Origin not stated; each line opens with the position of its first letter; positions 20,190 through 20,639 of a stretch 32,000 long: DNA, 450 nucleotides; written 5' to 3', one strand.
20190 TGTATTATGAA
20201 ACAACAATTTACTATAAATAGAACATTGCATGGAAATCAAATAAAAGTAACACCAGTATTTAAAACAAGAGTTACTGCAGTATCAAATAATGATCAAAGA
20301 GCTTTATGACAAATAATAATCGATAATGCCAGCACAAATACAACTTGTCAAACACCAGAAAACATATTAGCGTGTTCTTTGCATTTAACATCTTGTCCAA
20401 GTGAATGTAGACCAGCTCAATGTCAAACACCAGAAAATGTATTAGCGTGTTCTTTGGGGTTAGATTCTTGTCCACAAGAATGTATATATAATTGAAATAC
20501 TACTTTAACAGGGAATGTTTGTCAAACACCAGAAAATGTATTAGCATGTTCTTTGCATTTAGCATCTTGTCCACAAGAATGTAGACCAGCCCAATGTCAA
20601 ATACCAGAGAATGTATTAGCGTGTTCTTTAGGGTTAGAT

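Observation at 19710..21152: Secreted protein combining a mucin-type WxxW domain with a novel Cys-rich repeat array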

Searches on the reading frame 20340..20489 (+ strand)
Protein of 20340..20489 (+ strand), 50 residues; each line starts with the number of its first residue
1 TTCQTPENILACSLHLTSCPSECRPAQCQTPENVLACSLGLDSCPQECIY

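Call 47: find_homologous_proteins(query=A5, max_evalue=10)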
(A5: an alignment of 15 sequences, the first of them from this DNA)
Query A5 (15 sequences) (50 aa, profile of the alignment): 1 proteins with E <= 10 among 12 candidates.
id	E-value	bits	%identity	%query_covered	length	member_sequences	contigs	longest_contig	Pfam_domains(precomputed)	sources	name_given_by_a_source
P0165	6.0e-5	40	79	48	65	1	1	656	-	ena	-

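Call 48: find_related_loci(query=A5, collection=metagenome_contigs, flank=4000)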
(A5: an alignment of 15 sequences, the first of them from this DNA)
Query A5 (50 aa) in metagenome_contigs; peptide patterns used: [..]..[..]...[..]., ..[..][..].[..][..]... (x = any residue, [..] = any of these).
50 stretches matched a pattern; 7 encode a relative of the query (tblastn E <= 1e-3); 7 distinct loci.
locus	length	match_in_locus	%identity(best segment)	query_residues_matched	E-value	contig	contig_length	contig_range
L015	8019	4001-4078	73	3-49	2e-12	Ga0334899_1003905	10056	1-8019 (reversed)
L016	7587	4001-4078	73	3-49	2e-12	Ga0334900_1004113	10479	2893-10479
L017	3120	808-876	86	3-45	1e-11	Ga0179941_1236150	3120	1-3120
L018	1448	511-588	73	3-49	1e-11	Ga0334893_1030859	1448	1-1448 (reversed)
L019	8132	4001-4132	74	3-48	6e-10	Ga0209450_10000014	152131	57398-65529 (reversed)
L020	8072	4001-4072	75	2-49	1e-8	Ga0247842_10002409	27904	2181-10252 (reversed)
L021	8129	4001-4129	50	3-48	6e-7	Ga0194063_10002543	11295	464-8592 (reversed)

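Call 85: search_solved_structures(query=A5, max_evalue=10, show_alignments=1)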
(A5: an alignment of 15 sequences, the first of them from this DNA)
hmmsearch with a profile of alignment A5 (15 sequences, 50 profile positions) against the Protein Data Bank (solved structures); distinct sequences matched with E-value up to 10: 2.
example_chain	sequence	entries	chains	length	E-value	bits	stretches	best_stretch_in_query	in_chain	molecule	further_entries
4n40_A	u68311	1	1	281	0.51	13.4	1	6-37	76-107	Protein ECT2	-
4xsq_A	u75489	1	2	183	0.56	13.2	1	19-46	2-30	variable lymphocyte receptor-like protein Bf66946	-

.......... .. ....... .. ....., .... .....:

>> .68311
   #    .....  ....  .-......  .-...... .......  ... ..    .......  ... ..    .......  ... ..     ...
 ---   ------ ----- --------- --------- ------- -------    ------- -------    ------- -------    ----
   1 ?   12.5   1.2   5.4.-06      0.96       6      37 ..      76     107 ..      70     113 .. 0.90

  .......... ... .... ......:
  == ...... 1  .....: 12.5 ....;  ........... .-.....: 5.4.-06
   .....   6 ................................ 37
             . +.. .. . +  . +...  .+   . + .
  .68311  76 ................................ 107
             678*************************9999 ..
